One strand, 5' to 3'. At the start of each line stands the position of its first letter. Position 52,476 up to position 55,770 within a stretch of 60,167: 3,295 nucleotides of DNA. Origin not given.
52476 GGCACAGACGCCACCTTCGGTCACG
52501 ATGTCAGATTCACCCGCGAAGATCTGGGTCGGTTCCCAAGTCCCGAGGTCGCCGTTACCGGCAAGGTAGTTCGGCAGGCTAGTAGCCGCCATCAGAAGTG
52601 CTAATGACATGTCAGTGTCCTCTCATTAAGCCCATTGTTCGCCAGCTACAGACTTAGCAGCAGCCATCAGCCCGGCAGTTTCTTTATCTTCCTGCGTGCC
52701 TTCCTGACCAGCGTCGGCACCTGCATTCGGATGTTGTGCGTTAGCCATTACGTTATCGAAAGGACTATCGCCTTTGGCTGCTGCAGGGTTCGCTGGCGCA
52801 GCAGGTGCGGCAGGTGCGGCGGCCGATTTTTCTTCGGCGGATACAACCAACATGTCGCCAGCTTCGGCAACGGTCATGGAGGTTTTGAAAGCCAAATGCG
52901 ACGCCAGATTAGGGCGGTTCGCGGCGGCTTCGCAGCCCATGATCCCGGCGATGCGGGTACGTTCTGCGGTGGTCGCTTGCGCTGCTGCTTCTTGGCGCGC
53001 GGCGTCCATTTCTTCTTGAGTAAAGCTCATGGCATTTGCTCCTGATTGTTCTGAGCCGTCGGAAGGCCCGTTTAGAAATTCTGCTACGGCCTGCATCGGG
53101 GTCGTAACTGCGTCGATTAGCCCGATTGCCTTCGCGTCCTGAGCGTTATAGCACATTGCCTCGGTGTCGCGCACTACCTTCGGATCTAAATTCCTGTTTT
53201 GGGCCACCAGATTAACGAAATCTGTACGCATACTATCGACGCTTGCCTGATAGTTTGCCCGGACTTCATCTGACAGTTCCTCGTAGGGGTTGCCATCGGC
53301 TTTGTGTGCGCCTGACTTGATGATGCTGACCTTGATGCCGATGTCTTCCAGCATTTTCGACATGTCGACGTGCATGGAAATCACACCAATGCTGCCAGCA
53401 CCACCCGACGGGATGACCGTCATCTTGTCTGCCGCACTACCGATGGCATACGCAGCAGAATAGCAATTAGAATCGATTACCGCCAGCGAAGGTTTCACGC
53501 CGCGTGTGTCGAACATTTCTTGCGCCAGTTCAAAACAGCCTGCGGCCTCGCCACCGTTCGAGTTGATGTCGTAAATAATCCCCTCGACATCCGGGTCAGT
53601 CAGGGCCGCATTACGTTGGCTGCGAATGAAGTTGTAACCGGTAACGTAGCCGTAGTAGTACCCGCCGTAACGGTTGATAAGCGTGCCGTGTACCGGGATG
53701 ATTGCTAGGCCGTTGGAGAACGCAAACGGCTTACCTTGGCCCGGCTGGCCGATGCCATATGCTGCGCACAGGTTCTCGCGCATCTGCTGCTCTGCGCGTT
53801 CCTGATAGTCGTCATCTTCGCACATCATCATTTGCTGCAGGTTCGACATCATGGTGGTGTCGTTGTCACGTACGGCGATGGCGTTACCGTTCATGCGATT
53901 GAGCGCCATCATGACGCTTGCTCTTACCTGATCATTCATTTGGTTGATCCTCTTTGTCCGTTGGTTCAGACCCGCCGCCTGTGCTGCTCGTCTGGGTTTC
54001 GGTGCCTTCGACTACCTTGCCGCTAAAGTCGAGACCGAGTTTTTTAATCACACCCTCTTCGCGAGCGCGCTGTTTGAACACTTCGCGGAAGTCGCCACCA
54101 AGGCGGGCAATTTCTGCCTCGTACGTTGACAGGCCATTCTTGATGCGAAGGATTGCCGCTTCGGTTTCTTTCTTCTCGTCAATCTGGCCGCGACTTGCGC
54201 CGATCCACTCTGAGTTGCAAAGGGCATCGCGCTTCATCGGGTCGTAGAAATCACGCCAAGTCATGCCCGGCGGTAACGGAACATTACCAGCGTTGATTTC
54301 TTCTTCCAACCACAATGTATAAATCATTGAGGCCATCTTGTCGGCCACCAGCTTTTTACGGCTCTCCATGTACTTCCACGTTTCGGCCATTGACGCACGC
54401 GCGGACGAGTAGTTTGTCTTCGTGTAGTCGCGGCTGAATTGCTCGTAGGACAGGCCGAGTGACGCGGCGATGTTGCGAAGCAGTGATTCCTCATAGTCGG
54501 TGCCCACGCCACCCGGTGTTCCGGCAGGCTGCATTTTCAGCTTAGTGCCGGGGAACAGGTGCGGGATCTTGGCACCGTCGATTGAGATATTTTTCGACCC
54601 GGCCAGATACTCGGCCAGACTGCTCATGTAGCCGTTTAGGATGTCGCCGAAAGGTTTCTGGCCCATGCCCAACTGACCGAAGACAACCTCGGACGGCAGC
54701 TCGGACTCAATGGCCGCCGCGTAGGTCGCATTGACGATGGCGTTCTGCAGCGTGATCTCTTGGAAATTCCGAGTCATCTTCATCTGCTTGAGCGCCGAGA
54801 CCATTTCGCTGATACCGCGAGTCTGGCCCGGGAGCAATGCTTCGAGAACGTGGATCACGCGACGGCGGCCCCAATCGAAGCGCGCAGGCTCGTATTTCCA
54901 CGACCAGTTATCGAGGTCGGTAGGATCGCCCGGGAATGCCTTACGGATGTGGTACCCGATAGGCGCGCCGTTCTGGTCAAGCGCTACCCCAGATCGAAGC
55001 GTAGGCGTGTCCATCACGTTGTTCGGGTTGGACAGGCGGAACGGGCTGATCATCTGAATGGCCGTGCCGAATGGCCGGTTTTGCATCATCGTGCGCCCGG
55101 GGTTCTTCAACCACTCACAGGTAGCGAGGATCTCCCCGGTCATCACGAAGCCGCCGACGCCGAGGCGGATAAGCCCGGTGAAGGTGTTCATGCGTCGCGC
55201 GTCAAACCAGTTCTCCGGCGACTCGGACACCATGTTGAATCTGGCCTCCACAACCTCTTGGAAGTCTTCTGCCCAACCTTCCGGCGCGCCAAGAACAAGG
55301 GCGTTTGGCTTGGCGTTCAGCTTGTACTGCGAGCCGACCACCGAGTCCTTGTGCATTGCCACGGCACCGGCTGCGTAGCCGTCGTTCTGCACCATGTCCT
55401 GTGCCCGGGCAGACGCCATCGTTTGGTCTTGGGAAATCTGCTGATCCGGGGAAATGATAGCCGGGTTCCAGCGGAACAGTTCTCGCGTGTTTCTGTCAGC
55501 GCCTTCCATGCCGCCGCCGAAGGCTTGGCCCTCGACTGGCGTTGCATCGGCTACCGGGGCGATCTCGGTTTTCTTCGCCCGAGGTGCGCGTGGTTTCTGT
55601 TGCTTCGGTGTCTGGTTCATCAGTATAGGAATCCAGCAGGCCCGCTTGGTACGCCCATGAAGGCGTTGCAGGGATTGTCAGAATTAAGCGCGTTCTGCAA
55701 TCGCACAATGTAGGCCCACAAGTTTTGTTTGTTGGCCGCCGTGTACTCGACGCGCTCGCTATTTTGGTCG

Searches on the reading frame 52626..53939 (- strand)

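Call 26: search_protein_families(library=pfam, proteins=[window:52626-53939:-], max_evalue=0.01)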
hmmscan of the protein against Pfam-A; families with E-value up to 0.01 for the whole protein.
window:52626-53939:- (437 aa): 1 family
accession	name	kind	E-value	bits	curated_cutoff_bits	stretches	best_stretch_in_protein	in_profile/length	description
PF01343.23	Peptidase_S49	-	1.8e-32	112.9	24.9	1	148-287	6-146/154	Peptidase family S49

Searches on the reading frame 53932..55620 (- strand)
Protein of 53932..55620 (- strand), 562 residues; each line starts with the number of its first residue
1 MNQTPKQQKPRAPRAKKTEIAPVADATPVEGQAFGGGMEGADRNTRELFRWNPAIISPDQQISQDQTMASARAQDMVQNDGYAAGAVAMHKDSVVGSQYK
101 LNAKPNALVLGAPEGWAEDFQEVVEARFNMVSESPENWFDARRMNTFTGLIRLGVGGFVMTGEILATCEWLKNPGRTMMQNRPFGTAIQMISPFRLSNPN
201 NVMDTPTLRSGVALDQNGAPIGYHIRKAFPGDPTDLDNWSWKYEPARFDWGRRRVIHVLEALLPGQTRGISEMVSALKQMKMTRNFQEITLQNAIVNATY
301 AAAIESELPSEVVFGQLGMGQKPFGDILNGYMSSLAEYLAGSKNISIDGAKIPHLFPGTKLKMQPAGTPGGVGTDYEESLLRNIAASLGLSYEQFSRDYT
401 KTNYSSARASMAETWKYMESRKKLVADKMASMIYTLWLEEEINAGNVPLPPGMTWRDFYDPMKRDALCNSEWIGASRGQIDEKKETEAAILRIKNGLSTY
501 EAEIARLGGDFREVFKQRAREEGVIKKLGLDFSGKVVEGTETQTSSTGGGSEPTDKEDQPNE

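Call 26: search_protein_families(library=pfam, proteins=[window:53932-55620:-], max_evalue=0.01)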
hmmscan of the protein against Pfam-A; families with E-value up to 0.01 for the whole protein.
window:53932-55620:- (562 aa): 1 family
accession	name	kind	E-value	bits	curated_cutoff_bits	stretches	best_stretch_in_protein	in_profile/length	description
PF05136.18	Phage_portal_2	-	2.7e-85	287.1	32.9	1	46-421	3-353/354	Phage portal protein, lambda family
